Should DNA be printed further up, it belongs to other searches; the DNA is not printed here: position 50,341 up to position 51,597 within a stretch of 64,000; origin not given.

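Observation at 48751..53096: Toxin-antitoxin cassettes alternate with copies of a Y1(HUH)-transposase/DnaA-domain-IV element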

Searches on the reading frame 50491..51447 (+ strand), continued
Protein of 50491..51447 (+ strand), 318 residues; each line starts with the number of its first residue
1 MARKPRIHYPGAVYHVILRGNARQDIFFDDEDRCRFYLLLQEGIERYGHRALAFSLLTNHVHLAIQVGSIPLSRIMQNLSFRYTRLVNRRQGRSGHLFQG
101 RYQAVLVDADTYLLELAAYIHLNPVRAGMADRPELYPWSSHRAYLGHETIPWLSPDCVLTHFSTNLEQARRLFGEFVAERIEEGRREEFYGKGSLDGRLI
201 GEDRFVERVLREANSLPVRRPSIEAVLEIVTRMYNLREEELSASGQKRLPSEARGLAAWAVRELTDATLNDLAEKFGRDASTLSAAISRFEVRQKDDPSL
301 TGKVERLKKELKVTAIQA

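Call 30: find_encoding_contigs(protein=P0006, flank=10000, max_places=6)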
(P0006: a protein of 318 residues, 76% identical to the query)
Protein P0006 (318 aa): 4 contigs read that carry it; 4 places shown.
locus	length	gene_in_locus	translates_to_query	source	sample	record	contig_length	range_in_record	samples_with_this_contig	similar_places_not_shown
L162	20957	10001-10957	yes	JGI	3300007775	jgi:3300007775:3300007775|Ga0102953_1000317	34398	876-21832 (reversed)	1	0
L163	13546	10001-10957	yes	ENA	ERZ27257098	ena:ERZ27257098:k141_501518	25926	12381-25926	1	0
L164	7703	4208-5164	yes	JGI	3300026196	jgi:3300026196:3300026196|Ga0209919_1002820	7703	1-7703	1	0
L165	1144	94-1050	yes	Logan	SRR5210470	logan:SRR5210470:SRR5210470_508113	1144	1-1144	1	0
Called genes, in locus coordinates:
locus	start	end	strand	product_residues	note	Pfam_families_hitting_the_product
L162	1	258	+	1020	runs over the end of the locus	-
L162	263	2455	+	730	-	-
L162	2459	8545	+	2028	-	PF00270:DEAD (weak), PF00271:Helicase_C (weak)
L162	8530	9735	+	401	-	PF12705:PDDEXK_1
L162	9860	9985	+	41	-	-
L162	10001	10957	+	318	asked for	PF01797:Y1_Tnp, PF08299:Bac_DnaA_C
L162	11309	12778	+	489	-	PF02254:TrkA_N, PF02080:TrkA_C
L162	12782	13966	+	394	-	PF00999:Na_H_Exchanger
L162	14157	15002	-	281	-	PF05157:MshEN, PF00072:Response_reg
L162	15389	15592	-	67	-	-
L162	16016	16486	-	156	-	PF13441:Gly-zipper_YMGG, PF05433:Rick_17kDa_Anti, PF13488:Gly-zipper_Omp (weak), PF16998:17kDa_Anti_2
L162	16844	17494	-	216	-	PF09335:VTT_dom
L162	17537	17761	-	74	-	PF12843:QSregVF_b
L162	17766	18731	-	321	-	PF01207:Dus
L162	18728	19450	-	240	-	PF01564:Spermine_synth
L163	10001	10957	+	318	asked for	PF01797:Y1_Tnp, PF08299:Bac_DnaA_C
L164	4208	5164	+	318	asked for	PF01797:Y1_Tnp, PF08299:Bac_DnaA_C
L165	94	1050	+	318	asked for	PF01797:Y1_Tnp, PF08299:Bac_DnaA_C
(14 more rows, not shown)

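Call 38: search_protein_families(library=pfam, alignment_id=A2, max_evalue=0.001)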
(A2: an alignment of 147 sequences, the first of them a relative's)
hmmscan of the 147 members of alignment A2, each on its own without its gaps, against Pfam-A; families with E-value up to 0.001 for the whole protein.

A. member 1, L002:4756-5154:- (132 aa): 0 families

B. families by the number of members that match (of 147 scanned): 58 families (the first 25 are shown)
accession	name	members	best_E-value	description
PF01381.28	HTH_3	3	2.1e-09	Helix-turn-helix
PF04014.23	MazE_antitoxin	3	8.1e-09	Antidote-toxin recognition MazE, bacterial antitoxin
PF04365.19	BrnT_toxin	2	6e-30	Ribonuclease toxin, BrnT, of type II toxin-antitoxin system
PF25212.1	HVO_A0114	2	1.8e-22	HVO_A0114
PF01850.27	PIN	2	4.8e-19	PIN domain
PF12840.13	HTH_20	2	1.9e-15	Helix-turn-helix domain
PF07963.17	N_methyl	2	2e-09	Prokaryotic N-terminal methylation motif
PF01047.28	MarR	2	7.9e-09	MarR family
PF12802.13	MarR_2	2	2.2e-08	MarR family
PF13560.12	HTH_31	2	2.8e-08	Helix-turn-helix domain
PF12441.14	CopG_antitoxin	2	3.8e-06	CopG antitoxin of type II toxin-antitoxin system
PF08753.17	NikR_C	1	4.9e-33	NikR C terminal nickel binding domain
PF02082.26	Rrf2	1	6.3e-32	Iron-dependent Transcriptional regulator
PF02452.23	PemK_toxin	1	1.1e-30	PemK-like, MazF-like toxin of type II toxin-antitoxin system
PF00248.27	Aldo_ket_red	1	1.2e-30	Aldo/keto reductase family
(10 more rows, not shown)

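Call 39: search_protein_families(library=pfam, alignment_id=A3, max_evalue=0.001)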
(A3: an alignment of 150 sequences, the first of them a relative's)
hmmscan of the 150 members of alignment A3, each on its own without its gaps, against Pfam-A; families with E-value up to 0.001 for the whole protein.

A. member 1, L037:165-461:- (98 aa): 0 families

B. families by the number of members that match (of 150 scanned): 41 families (the first 25 are shown)
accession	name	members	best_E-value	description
PF12838.12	Fer4_7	2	3.7e-16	4Fe-4S dicluster domain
PF13187.11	Fer4_9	2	5e-11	4Fe-4S dicluster domain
PF14697.11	Fer4_21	2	1.3e-10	4Fe-4S dicluster domain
PF00037.32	Fer4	2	3.3e-10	4Fe-4S binding domain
PF12837.12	Fer4_6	2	2.9e-09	4Fe-4S binding domain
PF13237.11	Fer4_10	2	4.6e-09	4Fe-4S dicluster domain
PF07963.17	N_methyl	2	8.7e-09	Prokaryotic N-terminal methylation motif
PF12797.12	Fer4_2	2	1e-08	4Fe-4S binding domain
PF13484.11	Fer4_16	2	2.2e-06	4Fe-4S double cluster binding domain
PF12800.12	Fer4_4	2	0.00012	4Fe-4S binding domain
PF00829.26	Ribosomal_L21p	1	3.4e-39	Ribosomal prokaryotic L21 protein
PF01042.26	Ribonuc_L-PSP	1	5.5e-36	Endoribonuclease L-PSP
PF02623.20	FliW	1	8.2e-34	FliW protein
PF08334.16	T2SSG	1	1.9e-31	Type II secretion system (T2SS), protein G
PF02583.22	Trns_repr_metal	1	5.7e-31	Metal-sensitive transcriptional repressor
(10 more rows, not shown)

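Call 43: search_solved_structures(query=window:50491-51444:+, max_evalue=1, show_alignments=3)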
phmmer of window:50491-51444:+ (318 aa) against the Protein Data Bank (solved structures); distinct sequences matched with E-value up to 1: 5.
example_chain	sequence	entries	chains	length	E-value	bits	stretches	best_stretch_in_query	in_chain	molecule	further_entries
8btg_A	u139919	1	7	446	5.3e-05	25.9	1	216-312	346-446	Chromosomal replication initiator protein DnaA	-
3pvp_A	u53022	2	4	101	9.9e-05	25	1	226-288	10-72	Chromosomal replication initiator protein dnaA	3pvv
2hcb_A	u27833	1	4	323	0.0026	20.3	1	220-305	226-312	Chromosomal replication initiator protein dnaA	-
1l8q_A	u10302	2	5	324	0.0026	20.3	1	220-305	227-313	Chromosomal replication initiator protein dnaA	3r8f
1j1v_A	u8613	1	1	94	0.15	14.5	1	223-296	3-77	Chromosomal replication initiator protein dnaA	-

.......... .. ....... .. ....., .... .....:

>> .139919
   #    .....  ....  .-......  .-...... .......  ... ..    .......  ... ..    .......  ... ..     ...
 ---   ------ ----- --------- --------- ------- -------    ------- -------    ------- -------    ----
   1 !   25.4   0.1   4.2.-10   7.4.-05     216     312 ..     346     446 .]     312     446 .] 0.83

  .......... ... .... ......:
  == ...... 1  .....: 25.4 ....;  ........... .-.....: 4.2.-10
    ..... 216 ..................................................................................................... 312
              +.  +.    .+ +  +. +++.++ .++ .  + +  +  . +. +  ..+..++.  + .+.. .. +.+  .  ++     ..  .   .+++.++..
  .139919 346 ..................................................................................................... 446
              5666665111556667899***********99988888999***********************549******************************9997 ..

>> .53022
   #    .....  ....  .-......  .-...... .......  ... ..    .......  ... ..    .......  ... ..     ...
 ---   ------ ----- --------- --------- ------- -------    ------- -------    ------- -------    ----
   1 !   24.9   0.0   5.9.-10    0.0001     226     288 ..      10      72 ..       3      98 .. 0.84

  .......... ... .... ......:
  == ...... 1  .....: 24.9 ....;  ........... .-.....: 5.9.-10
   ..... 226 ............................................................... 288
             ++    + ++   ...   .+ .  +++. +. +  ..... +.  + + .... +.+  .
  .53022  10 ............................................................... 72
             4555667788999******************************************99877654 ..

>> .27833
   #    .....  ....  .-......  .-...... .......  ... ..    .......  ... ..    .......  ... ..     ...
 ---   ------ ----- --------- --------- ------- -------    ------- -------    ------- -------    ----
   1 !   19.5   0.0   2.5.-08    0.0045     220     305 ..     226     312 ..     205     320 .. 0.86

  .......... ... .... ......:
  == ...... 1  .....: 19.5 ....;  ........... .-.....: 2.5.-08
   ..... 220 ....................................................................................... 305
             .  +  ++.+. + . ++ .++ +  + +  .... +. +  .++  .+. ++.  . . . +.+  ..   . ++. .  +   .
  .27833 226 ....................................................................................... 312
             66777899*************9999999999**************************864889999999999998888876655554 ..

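Call 45: find_encoding_contigs(protein=P0051, flank=6000, max_places=10)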
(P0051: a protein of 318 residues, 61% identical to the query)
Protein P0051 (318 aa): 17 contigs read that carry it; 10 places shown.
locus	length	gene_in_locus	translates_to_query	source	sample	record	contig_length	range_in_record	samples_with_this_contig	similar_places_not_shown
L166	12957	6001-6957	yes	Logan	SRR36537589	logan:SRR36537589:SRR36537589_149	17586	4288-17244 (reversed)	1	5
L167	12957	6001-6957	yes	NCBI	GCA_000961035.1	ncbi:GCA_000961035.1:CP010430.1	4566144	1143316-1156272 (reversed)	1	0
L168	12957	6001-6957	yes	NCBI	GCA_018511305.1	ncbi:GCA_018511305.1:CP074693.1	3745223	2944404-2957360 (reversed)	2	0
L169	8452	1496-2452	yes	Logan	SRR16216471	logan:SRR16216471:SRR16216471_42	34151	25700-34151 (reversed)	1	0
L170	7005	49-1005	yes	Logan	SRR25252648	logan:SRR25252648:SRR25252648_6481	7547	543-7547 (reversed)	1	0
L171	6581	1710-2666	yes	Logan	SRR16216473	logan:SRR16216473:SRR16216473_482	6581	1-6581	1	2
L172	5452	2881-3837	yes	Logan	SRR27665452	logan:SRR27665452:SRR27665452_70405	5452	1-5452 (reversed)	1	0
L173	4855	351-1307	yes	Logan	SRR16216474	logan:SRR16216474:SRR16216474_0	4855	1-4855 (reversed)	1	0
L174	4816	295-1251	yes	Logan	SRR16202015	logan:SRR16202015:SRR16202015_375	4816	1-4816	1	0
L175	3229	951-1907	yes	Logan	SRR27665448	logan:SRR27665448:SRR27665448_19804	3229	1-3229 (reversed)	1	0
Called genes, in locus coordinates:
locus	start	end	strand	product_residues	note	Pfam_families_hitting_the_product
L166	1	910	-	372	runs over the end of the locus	PF25917:BSH_RND (weak), PF25876:HH_MFP_RND (weak), PF25944:Beta-barrel_RND, PF25954:Beta-barrel_RND_2, PF25975:CzcB_C (weak), PF25989:YknX_C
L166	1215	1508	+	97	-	-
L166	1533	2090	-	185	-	PF00376:MerR, PF13411:MerR_1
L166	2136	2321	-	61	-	-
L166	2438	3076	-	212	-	PF01810:LysE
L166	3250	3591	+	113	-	PF11006:DUF2845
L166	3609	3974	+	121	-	-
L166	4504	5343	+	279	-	-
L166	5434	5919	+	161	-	-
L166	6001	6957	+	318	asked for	PF01797:Y1_Tnp, PF08299:Bac_DnaA_C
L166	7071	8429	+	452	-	-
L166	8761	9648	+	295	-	PF00753:Lactamase_B, PF19583:ODP, PF23023:Anti-Pycsar_Apyc1 (faint)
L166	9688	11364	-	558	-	PF00149:Metallophos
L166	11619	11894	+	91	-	-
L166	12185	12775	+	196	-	PF18306:LDcluster4, PF03641:Lysine_decarbox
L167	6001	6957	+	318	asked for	PF01797:Y1_Tnp, PF08299:Bac_DnaA_C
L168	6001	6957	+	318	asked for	PF01797:Y1_Tnp, PF08299:Bac_DnaA_C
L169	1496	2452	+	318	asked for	PF01797:Y1_Tnp, PF08299:Bac_DnaA_C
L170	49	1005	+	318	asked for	PF01797:Y1_Tnp, PF08299:Bac_DnaA_C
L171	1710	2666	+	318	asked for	PF01797:Y1_Tnp, PF08299:Bac_DnaA_C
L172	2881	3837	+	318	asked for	PF01797:Y1_Tnp, PF08299:Bac_DnaA_C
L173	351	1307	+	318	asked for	PF01797:Y1_Tnp, PF08299:Bac_DnaA_C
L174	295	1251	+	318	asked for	PF01797:Y1_Tnp, PF08299:Bac_DnaA_C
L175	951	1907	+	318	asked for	PF01797:Y1_Tnp, PF08299:Bac_DnaA_C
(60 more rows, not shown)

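Call 55: search_protein_families(library=pfam, proteins=[L010:11224-11466:+, L010:11460-11780:+, L019:2842-3192:+, L019:3188-3523:+, L027:11201-11455:+, L027:11455-11715:+, L039:2771-3034:+, L039:3074-3391:+, L038:11017-11244:+, L038:11244-11651:+], max_evalue=0.01)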
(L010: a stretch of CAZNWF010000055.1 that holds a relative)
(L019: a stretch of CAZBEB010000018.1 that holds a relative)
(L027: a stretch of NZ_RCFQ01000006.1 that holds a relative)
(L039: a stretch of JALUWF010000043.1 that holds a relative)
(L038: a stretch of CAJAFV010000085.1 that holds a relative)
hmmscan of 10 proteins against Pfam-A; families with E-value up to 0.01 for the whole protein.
L010:11224-11466:+ (81 aa): 1 family
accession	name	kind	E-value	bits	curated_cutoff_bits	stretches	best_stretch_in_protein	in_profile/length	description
PF04014.23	MazE_antitoxin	-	5.9e-06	26.6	24.7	1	6-47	2-46/48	Antidote-toxin recognition MazE, bacterial antitoxin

L010:11460-11780:+ (107 aa): 1 family
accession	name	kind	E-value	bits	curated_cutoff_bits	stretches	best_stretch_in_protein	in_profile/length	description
PF02452.23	PemK_toxin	-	1.1e-30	106.5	23.1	1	4-105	1-109/109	PemK-like, MazF-like toxin of type II toxin-antitoxin system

L019:2842-3192:+ (117 aa): 1 family
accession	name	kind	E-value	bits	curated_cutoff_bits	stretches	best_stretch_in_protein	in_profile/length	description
PF04365.19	BrnT_toxin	-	8.1e-05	23.3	34.5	1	28-107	1-75/77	Ribonuclease toxin, BrnT, of type II toxin-antitoxin system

L019:3188-3523:+ (112 aa): 2 families
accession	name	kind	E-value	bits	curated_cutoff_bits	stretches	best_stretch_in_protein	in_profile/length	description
PF12441.14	CopG_antitoxin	-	3.8e-06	28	28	1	47-83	40-76/79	CopG antitoxin of type II toxin-antitoxin system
PF21983.2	NikA-like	-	0.0062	17.1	27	1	48-80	3-35/72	Mobilization protein NikA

L027:11201-11455:+ (85 aa): 1 family
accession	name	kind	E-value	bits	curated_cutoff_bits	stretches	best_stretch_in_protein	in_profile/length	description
PF02604.26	PhdYeFM_antitox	-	4.8e-07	29.9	29.8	1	3-66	1-64/74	Antitoxin Phd_YefM, type II toxin-antitoxin system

L027:11455-11715:+ (87 aa): 3 families
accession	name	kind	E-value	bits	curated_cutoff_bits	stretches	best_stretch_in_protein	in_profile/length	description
PF06769.20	YoeB_toxin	-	1.9e-12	47.5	27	1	10-86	4-80/80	YoeB-like toxin of bacterial type II toxin-antitoxin system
PF05016.21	ParE_toxin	-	1.3e-08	35.7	23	1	5-85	1-85/89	ParE toxin of type II toxin-antitoxin system, parDE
PF15781.12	ParE-like_toxin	-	0.0043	17.4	28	1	7-85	3-79/87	ParE-like toxin of type II bacterial toxin-antitoxin system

L039:2771-3034:+ (88 aa): 0 families

L039:3074-3391:+ (106 aa): 3 families
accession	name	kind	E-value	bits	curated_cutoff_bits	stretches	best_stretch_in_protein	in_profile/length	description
PF01909.29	NTP_transf_2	-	1.2e-11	45.3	21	1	14-75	6-72/93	Nucleotidyltransferase domain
PF18765.7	Polbeta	-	3.5e-11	43.5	26.9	1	13-105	3-89/93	Polymerase beta, Nucleotidyltransferase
PF22600.2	MTPAP-like_central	-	0.0041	17.6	27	1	11-91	27-102/139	Poly(A) RNA polymerase, mitochondrial-like, central palm domain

L038:11017-11244:+ (76 aa): 2 families
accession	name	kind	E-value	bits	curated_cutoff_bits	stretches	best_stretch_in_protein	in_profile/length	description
PF04014.23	MazE_antitoxin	-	8.1e-09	35.7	24.7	1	2-43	3-45/48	Antidote-toxin recognition MazE, bacterial antitoxin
PF15937.10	PrlF_antitoxin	-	0.0017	18.9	32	1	2-42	3-44/99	prlF antitoxin for toxin YhaV_toxin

L038:11244-11651:+ (136 aa): 1 family
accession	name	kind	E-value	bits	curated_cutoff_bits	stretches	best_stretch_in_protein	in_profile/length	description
PF01850.27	PIN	-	1.8e-09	38.7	23.6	1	6-127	1-118/120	PIN domain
